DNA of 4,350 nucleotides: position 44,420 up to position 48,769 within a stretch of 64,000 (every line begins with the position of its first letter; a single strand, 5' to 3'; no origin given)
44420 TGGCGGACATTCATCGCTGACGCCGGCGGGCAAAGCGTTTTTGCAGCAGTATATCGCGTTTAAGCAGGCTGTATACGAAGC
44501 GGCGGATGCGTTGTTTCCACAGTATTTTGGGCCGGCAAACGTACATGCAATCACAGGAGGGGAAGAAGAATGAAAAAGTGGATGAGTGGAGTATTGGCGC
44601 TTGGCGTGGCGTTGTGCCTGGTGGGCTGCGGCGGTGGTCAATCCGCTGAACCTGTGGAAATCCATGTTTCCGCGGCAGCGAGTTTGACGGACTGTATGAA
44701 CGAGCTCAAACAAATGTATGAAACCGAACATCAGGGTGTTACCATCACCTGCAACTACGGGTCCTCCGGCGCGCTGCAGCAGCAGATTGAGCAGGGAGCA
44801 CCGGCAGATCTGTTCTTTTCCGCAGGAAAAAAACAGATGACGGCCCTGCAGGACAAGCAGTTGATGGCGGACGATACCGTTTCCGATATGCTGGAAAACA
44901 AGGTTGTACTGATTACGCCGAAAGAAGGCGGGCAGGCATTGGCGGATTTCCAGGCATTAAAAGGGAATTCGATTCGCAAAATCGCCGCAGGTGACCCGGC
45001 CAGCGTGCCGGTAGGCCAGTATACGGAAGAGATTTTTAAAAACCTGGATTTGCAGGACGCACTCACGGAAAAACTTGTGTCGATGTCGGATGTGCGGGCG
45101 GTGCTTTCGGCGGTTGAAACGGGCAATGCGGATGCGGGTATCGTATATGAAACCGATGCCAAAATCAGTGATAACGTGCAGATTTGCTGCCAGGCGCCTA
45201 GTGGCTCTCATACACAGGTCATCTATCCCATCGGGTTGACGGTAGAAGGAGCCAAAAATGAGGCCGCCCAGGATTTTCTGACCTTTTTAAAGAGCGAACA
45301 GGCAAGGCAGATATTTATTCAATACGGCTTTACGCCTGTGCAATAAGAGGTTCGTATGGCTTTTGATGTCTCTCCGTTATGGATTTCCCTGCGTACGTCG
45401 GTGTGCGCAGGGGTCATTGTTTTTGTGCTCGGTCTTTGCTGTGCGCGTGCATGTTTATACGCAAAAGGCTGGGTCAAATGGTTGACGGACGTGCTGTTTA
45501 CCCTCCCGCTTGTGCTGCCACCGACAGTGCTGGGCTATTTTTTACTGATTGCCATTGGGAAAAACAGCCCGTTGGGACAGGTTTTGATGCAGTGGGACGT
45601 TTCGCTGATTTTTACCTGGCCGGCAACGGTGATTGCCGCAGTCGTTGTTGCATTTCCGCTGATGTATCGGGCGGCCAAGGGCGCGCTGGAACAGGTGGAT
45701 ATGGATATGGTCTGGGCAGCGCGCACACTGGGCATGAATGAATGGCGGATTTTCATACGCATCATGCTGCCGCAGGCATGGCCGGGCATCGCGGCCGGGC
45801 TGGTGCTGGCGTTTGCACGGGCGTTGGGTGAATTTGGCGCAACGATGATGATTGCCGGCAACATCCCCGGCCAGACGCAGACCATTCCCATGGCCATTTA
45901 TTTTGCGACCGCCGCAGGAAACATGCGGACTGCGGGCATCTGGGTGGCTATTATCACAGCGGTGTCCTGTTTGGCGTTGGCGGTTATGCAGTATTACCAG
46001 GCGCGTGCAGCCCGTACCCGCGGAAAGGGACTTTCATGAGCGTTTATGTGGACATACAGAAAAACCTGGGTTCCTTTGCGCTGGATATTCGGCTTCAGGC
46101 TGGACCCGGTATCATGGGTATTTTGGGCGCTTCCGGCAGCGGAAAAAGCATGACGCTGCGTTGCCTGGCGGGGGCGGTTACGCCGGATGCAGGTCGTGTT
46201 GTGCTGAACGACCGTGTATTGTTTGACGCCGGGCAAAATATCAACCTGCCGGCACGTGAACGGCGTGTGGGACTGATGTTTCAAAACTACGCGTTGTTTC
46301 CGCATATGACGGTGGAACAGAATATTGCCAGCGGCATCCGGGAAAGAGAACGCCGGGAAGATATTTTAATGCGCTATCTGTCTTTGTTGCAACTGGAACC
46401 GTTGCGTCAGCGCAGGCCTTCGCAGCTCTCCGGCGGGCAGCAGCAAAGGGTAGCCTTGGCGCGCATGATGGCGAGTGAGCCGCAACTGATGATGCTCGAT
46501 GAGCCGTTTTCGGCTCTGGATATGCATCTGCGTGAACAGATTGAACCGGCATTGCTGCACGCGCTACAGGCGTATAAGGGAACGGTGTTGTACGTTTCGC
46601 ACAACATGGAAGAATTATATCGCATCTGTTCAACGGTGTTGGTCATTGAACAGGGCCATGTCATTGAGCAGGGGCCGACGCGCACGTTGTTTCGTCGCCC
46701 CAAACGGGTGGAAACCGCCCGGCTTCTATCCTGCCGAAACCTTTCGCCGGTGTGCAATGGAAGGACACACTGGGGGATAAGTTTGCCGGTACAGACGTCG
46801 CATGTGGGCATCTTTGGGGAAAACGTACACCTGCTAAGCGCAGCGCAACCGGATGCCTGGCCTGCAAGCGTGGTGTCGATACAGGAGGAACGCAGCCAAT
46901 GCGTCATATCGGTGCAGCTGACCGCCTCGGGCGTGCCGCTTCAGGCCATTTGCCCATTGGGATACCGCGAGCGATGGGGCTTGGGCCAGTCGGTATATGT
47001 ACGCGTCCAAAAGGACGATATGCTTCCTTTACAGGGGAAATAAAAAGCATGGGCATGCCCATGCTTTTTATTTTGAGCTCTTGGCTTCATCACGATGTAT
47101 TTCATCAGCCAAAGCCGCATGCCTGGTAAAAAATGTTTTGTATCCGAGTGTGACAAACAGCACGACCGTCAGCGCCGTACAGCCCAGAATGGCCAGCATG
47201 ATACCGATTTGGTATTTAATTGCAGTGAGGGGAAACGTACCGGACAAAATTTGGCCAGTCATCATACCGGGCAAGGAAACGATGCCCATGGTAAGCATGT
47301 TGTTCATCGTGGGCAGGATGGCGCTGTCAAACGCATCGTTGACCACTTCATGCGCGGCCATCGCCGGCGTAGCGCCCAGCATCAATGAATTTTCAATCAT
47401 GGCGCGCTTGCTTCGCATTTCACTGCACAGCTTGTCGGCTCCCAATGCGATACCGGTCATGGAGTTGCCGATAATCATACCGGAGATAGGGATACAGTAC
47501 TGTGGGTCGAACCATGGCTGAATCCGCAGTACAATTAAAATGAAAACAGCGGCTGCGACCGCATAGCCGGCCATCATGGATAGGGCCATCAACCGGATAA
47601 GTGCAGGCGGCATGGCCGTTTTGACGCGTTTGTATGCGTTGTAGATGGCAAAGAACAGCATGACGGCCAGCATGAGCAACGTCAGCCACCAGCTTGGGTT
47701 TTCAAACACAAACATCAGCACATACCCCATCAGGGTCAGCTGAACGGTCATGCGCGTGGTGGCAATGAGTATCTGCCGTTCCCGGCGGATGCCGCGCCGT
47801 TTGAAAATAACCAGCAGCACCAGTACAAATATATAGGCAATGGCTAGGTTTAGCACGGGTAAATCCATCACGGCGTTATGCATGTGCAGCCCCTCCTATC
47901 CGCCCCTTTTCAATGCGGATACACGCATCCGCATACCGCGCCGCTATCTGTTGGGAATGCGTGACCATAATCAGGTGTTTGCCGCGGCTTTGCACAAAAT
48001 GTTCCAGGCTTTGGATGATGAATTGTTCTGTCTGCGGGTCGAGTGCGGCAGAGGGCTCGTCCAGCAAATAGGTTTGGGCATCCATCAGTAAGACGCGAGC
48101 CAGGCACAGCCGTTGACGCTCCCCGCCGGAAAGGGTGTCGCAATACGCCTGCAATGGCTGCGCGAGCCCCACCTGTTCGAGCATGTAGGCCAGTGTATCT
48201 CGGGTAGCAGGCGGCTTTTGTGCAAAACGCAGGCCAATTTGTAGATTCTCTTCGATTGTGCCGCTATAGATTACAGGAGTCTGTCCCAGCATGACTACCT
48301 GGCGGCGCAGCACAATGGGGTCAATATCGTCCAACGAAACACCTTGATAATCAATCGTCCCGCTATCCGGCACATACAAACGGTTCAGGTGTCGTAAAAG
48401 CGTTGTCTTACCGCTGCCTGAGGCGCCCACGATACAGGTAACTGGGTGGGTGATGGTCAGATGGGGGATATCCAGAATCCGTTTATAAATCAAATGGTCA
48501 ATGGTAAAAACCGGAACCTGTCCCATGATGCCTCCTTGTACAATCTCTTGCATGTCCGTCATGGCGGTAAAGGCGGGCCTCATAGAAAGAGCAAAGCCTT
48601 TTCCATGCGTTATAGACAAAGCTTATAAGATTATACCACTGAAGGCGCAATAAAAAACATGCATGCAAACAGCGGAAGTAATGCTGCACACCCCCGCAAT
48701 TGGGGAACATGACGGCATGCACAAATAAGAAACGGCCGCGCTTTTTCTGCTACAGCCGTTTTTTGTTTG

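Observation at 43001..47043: Cys-type selD immediately followed by modE-like plus modABC: possible selenium-molybdenum link (orphan-SelD scenario)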

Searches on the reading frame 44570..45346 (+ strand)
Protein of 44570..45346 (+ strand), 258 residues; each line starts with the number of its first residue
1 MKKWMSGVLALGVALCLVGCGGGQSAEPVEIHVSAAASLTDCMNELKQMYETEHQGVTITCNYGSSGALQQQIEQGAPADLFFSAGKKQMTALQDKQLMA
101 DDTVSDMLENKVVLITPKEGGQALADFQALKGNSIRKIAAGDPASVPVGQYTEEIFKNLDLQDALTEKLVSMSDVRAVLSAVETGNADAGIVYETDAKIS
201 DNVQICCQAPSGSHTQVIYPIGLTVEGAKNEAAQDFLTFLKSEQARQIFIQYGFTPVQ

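Call 3: search_protein_families(library=pfam, proteins=[window:44570-45346:+])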
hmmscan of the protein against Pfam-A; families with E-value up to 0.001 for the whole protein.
window:44570-45346:+ (258 aa): 4 families
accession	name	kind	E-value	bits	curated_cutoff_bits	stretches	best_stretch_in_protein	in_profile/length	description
PF13531.11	SBP_bac_11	-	8.1e-58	196.3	25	1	31-255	1-227/227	Bacterial extracellular solute-binding protein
PF01547.30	SBP_bac_1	-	1.5e-21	78.1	26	1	37-246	2-306/307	Bacterial extracellular solute-binding protein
PF12974.12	Phosphonate-bd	-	0.00043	20.2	27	1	79-197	51-167/242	ABC transporter, phosphonate, periplasmic substrate-binding protein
PF13416.11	SBP_bac_8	-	0.00093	19.5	27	0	46-193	2-128/279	Bacterial extracellular solute-binding protein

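Call 6: search_protein_families(library=ncbifam, proteins=[window:44570-45346:+])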
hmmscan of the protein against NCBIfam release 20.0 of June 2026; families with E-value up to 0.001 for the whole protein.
window:44570-45346:+ (258 aa): 11 families
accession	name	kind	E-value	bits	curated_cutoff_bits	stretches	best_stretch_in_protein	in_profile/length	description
TIGR01256.1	modA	equivalog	6.7e-61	206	62.5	1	36-253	1-217/217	molybdate ABC transporter substrate-binding protein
NF007958.0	PRK10677.1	equivalog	8.9e-55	185.4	253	1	12-256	11-255/256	molybdate ABC transporter substrate-binding protein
NF002918.0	PRK03537.1-4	equivalog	2.3e-20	72.9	288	1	29-256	6-245/246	molybdate ABC transporter substrate-binding protein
NF002917.0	PRK03537.1-3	equivalog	1.5e-14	53.8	264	1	22-255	18-262/267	molybdate ABC transporter substrate-binding protein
NF003196.0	PRK04168.1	equivalog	3.1e-09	36.2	355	1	8-86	11-90/338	tungstate ABC transporter substrate-binding protein WtpA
NF002919.0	PRK03537.1-6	equivalog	1.3e-08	34.7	482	1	29-159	32-159/275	molybdate ABC transporter substrate-binding protein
NF002915.0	PRK03537.1-1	equivalog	3.2e-07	30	383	1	35-181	5-145/236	molybdate ABC transporter substrate-binding protein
TIGR03730.1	tungstate_WtpA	equivalog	4.8e-06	25.9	242.75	1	30-90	2-63/275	tungstate ABC transporter substrate-binding protein WtpA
NF002916.0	PRK03537.1-2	equivalog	4.9e-06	26.2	359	1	31-160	5-131/244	molybdate ABC transporter substrate-binding protein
NF002920.0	PRK03537.2-1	equivalog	7.5e-06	25.3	470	1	31-161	26-159/314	molybdate ABC transporter substrate-binding protein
TIGR02136.1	ptsS_2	subfamily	0.00024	20.4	206.6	0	1-76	1-86/295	phosphate ABC transporter substrate-binding protein PstS family protein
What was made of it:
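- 44570..45346 (+): modA: molybdate-binding lipoprotein. TIGR01256 at 206 bits (cutoff 62.5) (call 6).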

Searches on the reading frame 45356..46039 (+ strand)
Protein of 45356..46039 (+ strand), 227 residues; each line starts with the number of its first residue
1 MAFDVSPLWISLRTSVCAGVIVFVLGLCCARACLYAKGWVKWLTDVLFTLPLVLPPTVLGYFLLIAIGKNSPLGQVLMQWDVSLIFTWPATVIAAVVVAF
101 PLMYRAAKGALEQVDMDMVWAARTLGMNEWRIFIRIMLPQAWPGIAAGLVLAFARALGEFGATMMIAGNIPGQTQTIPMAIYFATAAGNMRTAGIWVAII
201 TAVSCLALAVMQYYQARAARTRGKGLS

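Call 3: search_protein_families(library=pfam, proteins=[window:45356-46039:+])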
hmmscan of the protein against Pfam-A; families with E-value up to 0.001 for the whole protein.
window:45356-46039:+ (227 aa): 1 family
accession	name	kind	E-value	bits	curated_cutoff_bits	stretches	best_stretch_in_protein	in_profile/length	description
PF00528.27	BPD_transp_1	-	7.6e-25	88.1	26.4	1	24-220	3-183/184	Binding-protein-dependent transport system inner membrane component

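Call 6: search_protein_families(library=ncbifam, proteins=[window:45356-46039:+])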
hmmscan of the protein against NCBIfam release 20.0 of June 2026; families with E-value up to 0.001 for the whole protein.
window:45356-46039:+ (227 aa): 36 families (the best 25 are shown)
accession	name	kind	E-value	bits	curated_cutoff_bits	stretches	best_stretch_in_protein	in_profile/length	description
TIGR02141.1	modB_ABC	equivalog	1.1e-69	234.3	182.6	1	9-216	1-207/208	molybdate ABC transporter permease subunit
NF006939.0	PRK09421.1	equivalog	4.7e-56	189.7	262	1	8-218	12-224/230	molybdate ABC transporter permease subunit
TIGR01581.1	Mo_ABC_porter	hypoth_equivalog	6.9e-50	169.6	210.3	1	7-204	22-222/225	ABC transporter permease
TIGR00969.1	3a0106s02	subfamily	5e-42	144.2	240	1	5-217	60-272/272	sulfate ABC transporter permease subunit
TIGR02139.1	permease_CysT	equivalog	5.4e-33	114.7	246.1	1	6-220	50-264/265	sulfate ABC transporter permease subunit CysT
TIGR02140.1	permease_CysW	equivalog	5e-32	111.4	329.1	1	17-218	58-259/261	sulfate ABC transporter permease subunit CysW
NF008208.0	PRK10971.1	equivalog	9.2e-29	100.8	415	1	11-220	63-272/277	sulfate/thiosulfate ABC transporter permease CysT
NF040839.1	tungstate_WtpB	equivalog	6.4e-24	84.9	340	1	8-208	46-241/251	tungstate ABC transporter permease WtpB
NF038017.1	ABC_perm1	subfamily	8.4e-24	84.6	100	1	11-199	5-181/184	ABC transporter permease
NF008620.0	PRK11602.1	equivalog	5e-22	78.4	442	1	9-220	67-278/291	sulfate/thiosulfate ABC transporter permease CysW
TIGR03255.1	PhnV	equivalog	9.7e-19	68.1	358.7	1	8-219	68-269/270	2-aminoethylphosphonate ABC transport system, membrane component PhnV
NF011624.0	PRK15050.1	equivalog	2.4e-18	66.3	247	1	8-222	79-290/297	2-aminoethylphosphonate ABC transporter permease subunit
TIGR03226.1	PhnU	equivalog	7.9e-18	65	283.45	1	82-222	173-308/311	2-aminoethylphosphonate ABC transporter permease subunit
TIGR00974.1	3a0107s02c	equivalog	8.1e-14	51.4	193.45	1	17-208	65-259/272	phosphate ABC transporter permease PstA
NF007044.0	PRK09497.1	equivalog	1.1e-13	51.4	348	1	8-216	65-274/285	spermidine/putrescine ABC transporter permease PotB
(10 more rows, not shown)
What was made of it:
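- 45356..46039 (+): modB: permease. TIGR02141 at 234 bits (cutoff 182.6) (call 6).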

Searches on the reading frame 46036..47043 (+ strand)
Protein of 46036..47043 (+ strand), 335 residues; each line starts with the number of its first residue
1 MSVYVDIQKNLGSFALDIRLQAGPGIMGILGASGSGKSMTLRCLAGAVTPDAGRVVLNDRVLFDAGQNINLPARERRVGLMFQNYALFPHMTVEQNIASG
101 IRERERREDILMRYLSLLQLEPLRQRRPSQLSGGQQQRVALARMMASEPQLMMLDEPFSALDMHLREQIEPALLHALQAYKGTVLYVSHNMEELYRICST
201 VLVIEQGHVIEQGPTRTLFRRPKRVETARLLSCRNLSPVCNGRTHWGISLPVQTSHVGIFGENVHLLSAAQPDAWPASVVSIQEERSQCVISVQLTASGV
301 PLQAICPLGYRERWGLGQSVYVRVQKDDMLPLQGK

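Call 3: search_protein_families(library=pfam, proteins=[window:46036-47043:+])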
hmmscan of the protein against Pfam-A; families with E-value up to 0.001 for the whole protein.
window:46036-47043:+ (335 aa): 4 families
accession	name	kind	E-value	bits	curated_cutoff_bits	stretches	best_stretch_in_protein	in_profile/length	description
PF00005.33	ABC_tran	-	1.4e-30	107.1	25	1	26-158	13-136/137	ABC transporter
PF13304.12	AAA_21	-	1.8e-05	25.4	27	0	76-193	167-302/304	AAA domain, putative AbiEii toxin, Type IV TA system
PF02463.25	SMC_N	-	0.00019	21.3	40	0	10-176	9-186/220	RecF/RecN/SMC N terminal domain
PF13476.12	AAA_23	-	0.00058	21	27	1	9-57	5-52/201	AAA domain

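Call 6: search_protein_families(library=ncbifam, proteins=[window:46036-47043:+])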
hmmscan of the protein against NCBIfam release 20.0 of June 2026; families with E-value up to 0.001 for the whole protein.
window:46036-47043:+ (335 aa): 188 families (the best 25 are shown)
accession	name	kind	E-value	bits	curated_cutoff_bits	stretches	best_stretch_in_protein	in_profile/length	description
TIGR02142.1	modC_ABC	equivalog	6.2e-64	216.5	285.05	1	4-222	2-223/353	molybdenum ABC transporter ATP-binding protein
NF008355.0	PRK11144.1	equivalog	2.2e-55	188.1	434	1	4-219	3-217/353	molybdenum ABC transporter ATP-binding protein ModC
TIGR01187.1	potA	subfamily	7e-54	183.1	355.6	1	29-231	1-201/325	polyamine ABC transporter ATP-binding protein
NF006987.0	PRK09452.1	equivalog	4.1e-51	173.8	482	1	17-233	37-250/378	spermidine/putrescine ABC transporter ATP-binding protein PotA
NF040933.2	ABC_arch_GlcV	equivalog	1.4e-50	172.2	450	1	25-232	33-243/357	glucose ABC transporter ATP-binding protein GlcV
TIGR00968.1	3a0106s01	subfamily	2e-50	171.5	342.75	1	6-223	5-223/237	sulfate ABC transporter ATP-binding protein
TIGR03265.1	PhnT2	equivalog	9.7e-50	169.8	457.7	1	8-229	11-233/353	putative 2-aminoethylphosphonate ABC transporter ATP-binding protein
TIGR03258.1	PhnT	equivalog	9.6e-49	166.3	499.15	1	18-244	27-254/359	2-aminoethylphosphonate ABC transport system ATP-binding subunit PhnT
NF040840.2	tungstate_WtpC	equivalog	6.4e-48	163.8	440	1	28-236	30-236/347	tungstate ABC transporter ATP-binding protein WtpC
NF043075.1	MMSYN1_0197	equivalog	1.5e-46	158.9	550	1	26-233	30-235/341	spermidine/putrescine ABC transporter ATP-binding protein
NF008105.0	PRK10851.1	equivalog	1.9e-46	158.5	502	1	17-223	20-229/362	sulfate/thiosulfate ABC transporter ATP-binding protein CysA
NF008621.0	PRK11607.1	equivalog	5.9e-44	150.4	613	1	25-233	46-252/377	putrescine ABC transporter ATP-binding subunit PotG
NF008653.0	PRK11650.1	subfamily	2.3e-43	148.6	432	1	26-228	32-232/357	sn-glycerol-3-phosphate ABC transporter ATP-binding protein UgpC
TIGR01186.1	proV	subfamily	1.4e-42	146.1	326.6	1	18-222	14-221/363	betaine/proline/choline family ABC transporter ATP-binding protein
TIGR04521.1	ECF_ATPase_2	equivalog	1.9e-41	142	330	1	26-230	33-244/279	energy-coupling factor transporter ATPase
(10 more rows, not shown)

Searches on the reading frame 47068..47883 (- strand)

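Call 3: search_protein_families(library=pfam, proteins=[window:47068-47883:-])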
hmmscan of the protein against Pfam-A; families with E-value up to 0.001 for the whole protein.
window:47068-47883:- (271 aa): 1 family
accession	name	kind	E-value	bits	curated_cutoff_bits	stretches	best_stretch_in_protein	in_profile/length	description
PF03649.18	UPF0014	-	1.1e-86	290.6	22.6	1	11-252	2-242/242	Uncharacterised protein family (UPF0014)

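Call 6: search_protein_families(library=ncbifam, proteins=[window:47068-47883:-])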
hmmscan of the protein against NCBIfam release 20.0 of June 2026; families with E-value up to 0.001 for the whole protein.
window:47068-47883:- (271 aa): 1 family
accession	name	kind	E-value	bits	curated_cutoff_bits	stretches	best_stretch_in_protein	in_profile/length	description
TIGR00245.2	TIGR00245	equivalog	9.2e-47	159.7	410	1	12-256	10-249/251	iron efflux ABC transporter permease subunit FetB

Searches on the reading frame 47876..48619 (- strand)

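Call 3: search_protein_families(library=pfam, proteins=[window:47876-48619:-])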
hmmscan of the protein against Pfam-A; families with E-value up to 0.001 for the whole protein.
window:47876-48619:- (247 aa): 9 families
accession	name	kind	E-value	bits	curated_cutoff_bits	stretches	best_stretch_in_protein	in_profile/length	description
PF00005.33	ABC_tran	-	1.9e-26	93.7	25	1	60-190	13-136/137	ABC transporter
PF13304.12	AAA_21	-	1e-12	49.2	27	2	161-225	238-302/304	AAA domain, putative AbiEii toxin, Type IV TA system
PF02463.25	SMC_N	-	1.9e-07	31.2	40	1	155-238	135-213/220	RecF/RecN/SMC N terminal domain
PF13175.12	AAA_15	-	4.4e-07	30.3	32.1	0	53-82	18-47/374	AAA ATPase domain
PF13401.12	AAA_22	-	6.9e-05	23.6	27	1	59-100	6-33/130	AAA domain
PF13191.12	AAA_16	-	0.00028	21.9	32.6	0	59-91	25-52/167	AAA ATPase domain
PF13476.12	AAA_23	-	0.00036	21.6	27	1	55-78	16-39/201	AAA domain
PF13555.12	AAA_29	-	0.00037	20.6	27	0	60-88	24-51/61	P-loop containing region of AAA domain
PF13604.12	AAA_30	-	0.00043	20.5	27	0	58-227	18-130/191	AAA domain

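Call 6: search_protein_families(library=ncbifam, proteins=[window:47876-48619:-])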
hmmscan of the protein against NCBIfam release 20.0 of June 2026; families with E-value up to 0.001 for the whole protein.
window:47876-48619:- (247 aa): 190 families (the best 25 are shown)
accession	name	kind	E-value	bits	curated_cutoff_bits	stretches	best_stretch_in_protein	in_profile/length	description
TIGR02857.1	CydD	equivalog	2.8e-39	135.5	435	1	60-229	350-523/529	thiol reductant ABC exporter subunit CydD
TIGR03375.1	type_I_sec_LssB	subfamily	1.2e-36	126.2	693.1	1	62-241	497-679/696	type I secretion system permease/ATPase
TIGR02868.1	CydC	equivalog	1.7e-35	122.7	329.05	1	62-222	365-529/530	thiol reductant ABC exporter subunit CydC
TIGR03608.1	L_ocin_972_ABC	subfamily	2.1e-35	122.1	254.85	1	46-234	11-204/206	putative bacteriocin export ABC transporter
TIGR04521.1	ECF_ATPase_2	equivalog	1.5e-34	119.3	330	1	58-241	31-223/279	energy-coupling factor transporter ATPase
NF008364.0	PRK11160.1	equivalog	2.1e-34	119.1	630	1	61-242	369-553/575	heme ABC transporter ATP-binding protein/permease CydC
NF010068.0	PRK13548.1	equivalog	1.7e-32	112.6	261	1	53-242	25-222/261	heme ABC transporter ATP-binding protein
TIGR00972.1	3a0107s01c2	equivalog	3.9e-32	111.5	343.2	1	57-241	26-221/248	phosphate ABC transporter ATP-binding protein PstB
TIGR01193.1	bacteriocin_ABC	subfamily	6.9e-32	110.8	523.85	1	48-241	489-686/708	peptide cleavage/export ABC transporter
TIGR02204.1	MsbA_rel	hypoth_equivalog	9.7e-32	110.3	780.4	1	61-241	369-552/576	ABC transporter, permease/ATP-binding protein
NF007601.2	PRK10247.1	equivalog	5.1e-31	107.8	292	1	58-226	27-195/204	iron efflux ABC transporter ATP-binding subunit FetA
TIGR02315.1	ABC_phnC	equivalog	5.6e-31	107.8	266.1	1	60-241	30-224/243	phosphonate ABC transporter ATP-binding protein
TIGR01846.1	type_I_sec_HlyB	subfamily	6.5e-31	107.3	725.55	1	60-241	485-669/694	type I secretion system permease/ATPase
TIGR01186.1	proV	subfamily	3.6e-30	105.3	326.6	1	60-241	21-208/363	betaine/proline/choline family ABC transporter ATP-binding protein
TIGR02203.1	MsbA_lipidA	equivalog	6.4e-30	104.2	602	1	60-241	361-546/572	lipid A export permease/ATP-binding protein MsbA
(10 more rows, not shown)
